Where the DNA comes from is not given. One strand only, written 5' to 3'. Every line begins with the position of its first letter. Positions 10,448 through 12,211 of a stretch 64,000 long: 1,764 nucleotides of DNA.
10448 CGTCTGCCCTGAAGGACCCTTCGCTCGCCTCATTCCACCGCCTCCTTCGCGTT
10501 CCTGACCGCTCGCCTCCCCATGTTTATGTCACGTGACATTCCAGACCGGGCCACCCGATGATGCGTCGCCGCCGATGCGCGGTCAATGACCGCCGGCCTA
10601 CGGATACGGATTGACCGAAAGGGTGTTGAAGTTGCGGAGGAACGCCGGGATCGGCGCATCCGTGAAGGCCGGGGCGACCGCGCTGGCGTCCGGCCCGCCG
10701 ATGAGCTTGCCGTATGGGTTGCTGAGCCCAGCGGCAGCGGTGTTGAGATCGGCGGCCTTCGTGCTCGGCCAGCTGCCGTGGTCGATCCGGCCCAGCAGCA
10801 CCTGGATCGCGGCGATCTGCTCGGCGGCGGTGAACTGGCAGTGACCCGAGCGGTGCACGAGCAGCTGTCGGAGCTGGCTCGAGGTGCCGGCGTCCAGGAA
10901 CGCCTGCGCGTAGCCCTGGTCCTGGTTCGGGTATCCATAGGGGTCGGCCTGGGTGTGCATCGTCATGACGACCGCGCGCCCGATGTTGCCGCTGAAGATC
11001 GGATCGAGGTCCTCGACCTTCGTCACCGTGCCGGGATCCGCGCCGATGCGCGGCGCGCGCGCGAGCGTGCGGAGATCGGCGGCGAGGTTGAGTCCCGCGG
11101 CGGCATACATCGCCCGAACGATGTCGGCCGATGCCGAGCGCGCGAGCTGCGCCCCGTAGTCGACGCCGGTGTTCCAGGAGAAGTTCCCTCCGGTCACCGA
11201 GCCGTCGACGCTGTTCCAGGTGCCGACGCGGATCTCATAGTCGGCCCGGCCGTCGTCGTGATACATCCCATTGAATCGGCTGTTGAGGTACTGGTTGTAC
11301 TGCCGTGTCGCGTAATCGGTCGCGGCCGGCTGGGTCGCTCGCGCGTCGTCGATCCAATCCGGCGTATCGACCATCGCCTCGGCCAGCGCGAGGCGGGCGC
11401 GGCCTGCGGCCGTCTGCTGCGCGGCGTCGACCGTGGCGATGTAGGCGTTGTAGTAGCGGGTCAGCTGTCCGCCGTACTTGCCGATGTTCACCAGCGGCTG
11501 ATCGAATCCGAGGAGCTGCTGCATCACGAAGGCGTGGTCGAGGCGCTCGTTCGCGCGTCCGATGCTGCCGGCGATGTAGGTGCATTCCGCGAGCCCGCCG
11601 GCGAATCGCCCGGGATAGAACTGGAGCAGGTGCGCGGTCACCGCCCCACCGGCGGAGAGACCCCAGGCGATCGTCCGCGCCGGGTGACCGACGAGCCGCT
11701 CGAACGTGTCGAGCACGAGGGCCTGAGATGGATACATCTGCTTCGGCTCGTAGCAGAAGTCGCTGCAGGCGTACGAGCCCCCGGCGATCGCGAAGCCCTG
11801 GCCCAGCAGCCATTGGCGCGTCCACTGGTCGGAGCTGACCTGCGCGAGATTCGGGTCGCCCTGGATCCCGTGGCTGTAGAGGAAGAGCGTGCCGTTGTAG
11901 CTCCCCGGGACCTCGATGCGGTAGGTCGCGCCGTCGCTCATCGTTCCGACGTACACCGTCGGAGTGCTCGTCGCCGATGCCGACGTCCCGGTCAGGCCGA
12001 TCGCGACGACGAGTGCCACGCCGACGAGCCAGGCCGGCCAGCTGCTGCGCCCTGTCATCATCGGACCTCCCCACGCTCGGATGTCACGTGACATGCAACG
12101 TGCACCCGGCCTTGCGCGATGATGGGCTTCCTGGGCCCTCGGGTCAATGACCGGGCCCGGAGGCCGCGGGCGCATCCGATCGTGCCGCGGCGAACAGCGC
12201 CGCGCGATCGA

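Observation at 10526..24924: A four-fold repeated promoter-operator cassette: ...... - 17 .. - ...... - 9-22 nt - operator - about 20 nt - RBS/start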

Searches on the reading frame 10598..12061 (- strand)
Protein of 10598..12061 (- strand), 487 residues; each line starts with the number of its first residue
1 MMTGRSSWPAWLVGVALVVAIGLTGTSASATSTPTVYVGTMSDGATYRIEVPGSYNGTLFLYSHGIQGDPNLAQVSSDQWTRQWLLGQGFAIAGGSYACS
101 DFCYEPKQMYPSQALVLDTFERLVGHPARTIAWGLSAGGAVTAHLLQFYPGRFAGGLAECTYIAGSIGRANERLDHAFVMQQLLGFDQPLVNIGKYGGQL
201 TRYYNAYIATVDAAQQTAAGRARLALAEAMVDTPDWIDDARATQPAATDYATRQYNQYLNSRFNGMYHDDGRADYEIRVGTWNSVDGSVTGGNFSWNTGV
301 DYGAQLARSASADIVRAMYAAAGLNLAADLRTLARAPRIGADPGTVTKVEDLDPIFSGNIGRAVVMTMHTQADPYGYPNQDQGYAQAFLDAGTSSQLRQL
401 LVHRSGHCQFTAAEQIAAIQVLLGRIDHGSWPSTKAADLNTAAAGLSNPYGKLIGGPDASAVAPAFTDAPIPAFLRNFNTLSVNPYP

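Call 13: search_protein_families(library=pfam, proteins=[window:10598-12061:-])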
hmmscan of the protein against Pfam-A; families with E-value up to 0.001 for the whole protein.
window:10598-12061:- (487 aa): 1 family
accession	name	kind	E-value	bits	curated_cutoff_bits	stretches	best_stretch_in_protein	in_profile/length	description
PF19878.5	DUF6351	-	0.0002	20.6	22.4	1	51-181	194-323/655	Tannase-like family of unknown function (DUF6351)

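Call 23: find_homologous_proteins(query=window:10598-12061:-)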
Query window:10598-12061:- (487 aa): 1763 proteins with E <= 0.001 among 8000 candidates; the best 120 are listed.
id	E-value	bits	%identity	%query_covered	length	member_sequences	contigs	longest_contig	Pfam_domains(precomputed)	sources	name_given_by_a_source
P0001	0.0e+0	1107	100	100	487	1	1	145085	-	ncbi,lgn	-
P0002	2.3e-286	968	88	100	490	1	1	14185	-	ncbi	ncbi:MAG: hypothetical protein ABR525_08820 [Candidatus Limnocylindria bacterium]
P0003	1.6e-196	672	65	98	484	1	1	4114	-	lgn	-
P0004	2.6e-161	556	56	94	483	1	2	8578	-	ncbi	-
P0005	6.9e-161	555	56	97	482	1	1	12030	-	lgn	-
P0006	2.1e-158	546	56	97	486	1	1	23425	-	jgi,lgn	-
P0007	1.3e-142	494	53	100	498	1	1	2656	-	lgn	-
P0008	9.6e-140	485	53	98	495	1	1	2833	-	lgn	-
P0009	1.5e-136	474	52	97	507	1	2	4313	PF00326.28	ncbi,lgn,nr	ncbi:MAG: prolyl oligopeptidase family serine peptidase [Chloroflexi bacterium]|nr:prolyl oligopepti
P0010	3.7e-135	470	52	96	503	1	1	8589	-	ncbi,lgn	-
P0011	5.0e-134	466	52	96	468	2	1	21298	-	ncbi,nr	ncbi:MAG: hypothetical protein H0U52_04805 [Chloroflexi bacterium]|nr:hypothetical protein [Chlorofl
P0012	2.1e-133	464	51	95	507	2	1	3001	PF00326.28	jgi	-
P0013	3.5e-129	450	49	96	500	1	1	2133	-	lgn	-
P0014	3.8e-124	433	48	96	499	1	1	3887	-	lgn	-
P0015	3.9e-123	430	49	95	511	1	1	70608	-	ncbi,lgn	-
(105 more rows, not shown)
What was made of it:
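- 10598..12061 (-): Gene served by cassette 2: alpha/beta-hydrolase, prolyl-oligopeptidase-like (S9) protein. calls 13, 23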

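Call 24: find_encoding_contigs(protein=P0002, flank=10000, max_places=3)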
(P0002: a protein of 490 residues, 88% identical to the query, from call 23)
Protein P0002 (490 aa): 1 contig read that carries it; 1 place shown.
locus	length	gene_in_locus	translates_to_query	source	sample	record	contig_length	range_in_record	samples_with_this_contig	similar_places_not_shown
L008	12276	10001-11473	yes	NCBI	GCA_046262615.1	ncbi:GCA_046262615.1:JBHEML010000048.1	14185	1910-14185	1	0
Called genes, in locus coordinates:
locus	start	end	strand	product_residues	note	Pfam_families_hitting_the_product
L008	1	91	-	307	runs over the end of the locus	PF02126:PTE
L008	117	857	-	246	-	PF02633:Creatininase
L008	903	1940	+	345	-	PF26233:NicX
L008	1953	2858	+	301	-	PF02126:PTE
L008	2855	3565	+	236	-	-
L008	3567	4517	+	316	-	PF08450:SGL (faint), PF24684:Vgb_lyase (faint), PF13449:Phytase-like (faint), PF01436:NHL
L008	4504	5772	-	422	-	PF01979:Amidohydro_1, PF07969:Amidohydro_3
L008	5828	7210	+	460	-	PF01979:Amidohydro_1, PF07969:Amidohydro_3 (weak)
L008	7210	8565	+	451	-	PF01546:Peptidase_M20, PF07687:M20_dimer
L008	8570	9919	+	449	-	PF01979:Amidohydro_1, PF07969:Amidohydro_3 (weak)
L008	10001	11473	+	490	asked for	-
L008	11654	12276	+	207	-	PF00496:SBP_bac_5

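Call 25: find_encoding_contigs(protein=P0003, flank=10000, max_places=3)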
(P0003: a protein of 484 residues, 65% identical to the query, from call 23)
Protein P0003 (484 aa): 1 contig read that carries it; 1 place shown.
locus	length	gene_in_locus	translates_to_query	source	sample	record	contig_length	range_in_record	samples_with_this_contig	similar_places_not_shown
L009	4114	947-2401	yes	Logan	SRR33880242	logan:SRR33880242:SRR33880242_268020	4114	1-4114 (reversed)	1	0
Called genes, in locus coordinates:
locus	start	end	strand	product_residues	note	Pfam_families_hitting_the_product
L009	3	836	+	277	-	?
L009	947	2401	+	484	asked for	-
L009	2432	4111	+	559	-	PF00496:SBP_bac_5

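Call 26: find_encoding_contigs(protein=P0006, flank=10000, max_places=3)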
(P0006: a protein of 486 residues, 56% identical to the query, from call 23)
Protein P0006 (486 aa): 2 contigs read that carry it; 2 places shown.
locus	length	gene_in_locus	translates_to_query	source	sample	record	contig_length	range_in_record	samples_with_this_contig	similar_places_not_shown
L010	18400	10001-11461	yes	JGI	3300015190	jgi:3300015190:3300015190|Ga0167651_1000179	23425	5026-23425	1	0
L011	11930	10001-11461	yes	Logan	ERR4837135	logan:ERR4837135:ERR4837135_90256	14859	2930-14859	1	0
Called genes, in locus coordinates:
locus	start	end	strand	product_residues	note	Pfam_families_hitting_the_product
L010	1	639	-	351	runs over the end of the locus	PF00005:ABC_tran, PF13401:AAA_22 (faint), PF08352:oligo_HPY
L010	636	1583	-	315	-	PF00005:ABC_tran, PF02463:SMC_N (faint), PF13304:AAA_21 (faint), PF08352:oligo_HPY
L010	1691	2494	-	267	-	PF00528:BPD_transp_1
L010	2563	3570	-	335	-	PF00528:BPD_transp_1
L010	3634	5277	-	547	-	PF00496:SBP_bac_5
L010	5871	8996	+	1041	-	PF25788:Ig_Rha78A_N, PF08531:Bac_rhamnosid_N, PF05592:Bac_rhamnosid, PF17389:Bac_rhamnosid6H, PF17390:Bac_rhamnosid_C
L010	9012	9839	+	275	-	PF04951:Peptidase_M55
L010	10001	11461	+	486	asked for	-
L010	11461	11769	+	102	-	PF05336:rhaM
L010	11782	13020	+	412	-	PF01261:AP_endonuc_2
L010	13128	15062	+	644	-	PF00596:Aldolase_II, PF00106:adh_short, PF08659:KR (weak), PF13561:adh_short_C2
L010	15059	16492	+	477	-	PF00370:FGGY_N, PF02782:FGGY_C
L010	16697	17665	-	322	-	PF00291:PALP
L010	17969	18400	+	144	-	?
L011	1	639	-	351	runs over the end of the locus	PF00005:ABC_tran, PF13401:AAA_22 (faint), PF08352:oligo_HPY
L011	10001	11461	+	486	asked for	-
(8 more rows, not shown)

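Call 43: find_encoding_contigs(protein=P0015, flank=10000, max_places=1)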
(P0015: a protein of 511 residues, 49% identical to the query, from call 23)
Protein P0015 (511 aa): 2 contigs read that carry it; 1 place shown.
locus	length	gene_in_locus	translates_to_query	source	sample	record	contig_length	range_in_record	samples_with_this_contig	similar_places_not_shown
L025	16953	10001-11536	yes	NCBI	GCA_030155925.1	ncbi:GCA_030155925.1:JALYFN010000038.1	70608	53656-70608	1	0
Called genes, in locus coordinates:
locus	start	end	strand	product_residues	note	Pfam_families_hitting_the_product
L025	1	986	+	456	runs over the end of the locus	PF01546:Peptidase_M20, PF07687:M20_dimer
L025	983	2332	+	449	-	PF01979:Amidohydro_1, PF07969:Amidohydro_3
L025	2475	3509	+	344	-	PF08240:ADH_N, PF00107:ADH_zinc_N, PF13602:ADH_zinc_N_2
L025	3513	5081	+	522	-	PF00501:AMP-binding, PF13193:AMP-binding_C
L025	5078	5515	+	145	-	PF03061:4HBT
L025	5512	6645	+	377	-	-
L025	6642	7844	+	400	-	PF01979:Amidohydro_1, PF07969:Amidohydro_3 (faint)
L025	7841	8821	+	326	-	PF00296:Bac_luciferase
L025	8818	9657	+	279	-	PF00903:Glyoxalase (faint), PF13468:Glyoxalase_3, PF13669:Glyoxalase_4 (faint)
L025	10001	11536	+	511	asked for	-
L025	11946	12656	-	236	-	-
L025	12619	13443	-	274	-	-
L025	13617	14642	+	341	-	PF00355:Rieske, PF19112:VanA_C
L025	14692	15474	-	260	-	PF00392:GntR, PF07729:FCD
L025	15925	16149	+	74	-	-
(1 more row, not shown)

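Call 44: find_encoding_contigs(protein=P0011, flank=10000, max_places=1)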
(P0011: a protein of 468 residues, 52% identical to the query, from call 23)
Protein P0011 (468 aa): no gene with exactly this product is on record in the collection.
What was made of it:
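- Tried and rejected: It could not be located (call 44).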

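Call 45: find_encoding_contigs(protein=P0005, flank=10000, max_places=1)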
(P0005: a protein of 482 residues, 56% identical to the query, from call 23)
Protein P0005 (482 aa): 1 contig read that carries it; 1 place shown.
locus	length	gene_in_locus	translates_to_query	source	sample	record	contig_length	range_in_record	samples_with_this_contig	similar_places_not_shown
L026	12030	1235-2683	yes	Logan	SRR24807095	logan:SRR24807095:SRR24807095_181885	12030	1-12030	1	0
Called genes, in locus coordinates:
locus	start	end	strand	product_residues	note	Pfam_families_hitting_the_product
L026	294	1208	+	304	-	PF08220:HTH_DeoR, PF00455:DeoRC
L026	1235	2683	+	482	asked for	-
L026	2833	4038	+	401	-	PF00005:ABC_tran, PF17912:OB_MalK, PF08402:TOBE_2 (weak)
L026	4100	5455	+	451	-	PF01547:SBP_bac_1, PF13416:SBP_bac_8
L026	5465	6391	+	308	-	PF00528:BPD_transp_1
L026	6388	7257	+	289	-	PF00528:BPD_transp_1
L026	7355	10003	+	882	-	PF25788:Ig_Rha78A_N, PF08531:Bac_rhamnosid_N, PF05592:Bac_rhamnosid, PF17389:Bac_rhamnosid6H, PF17390:Bac_rhamnosid_C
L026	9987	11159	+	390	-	PF00144:Beta-lactamase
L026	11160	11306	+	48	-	-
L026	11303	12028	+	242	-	?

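Call 50: search_protein_families(library=ncbifam, proteins=[window:10598-12061:-], max_evalue=0.00001)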
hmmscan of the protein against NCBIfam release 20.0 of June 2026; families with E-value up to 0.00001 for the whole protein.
window:10598-12061:- (487 aa): 0 families
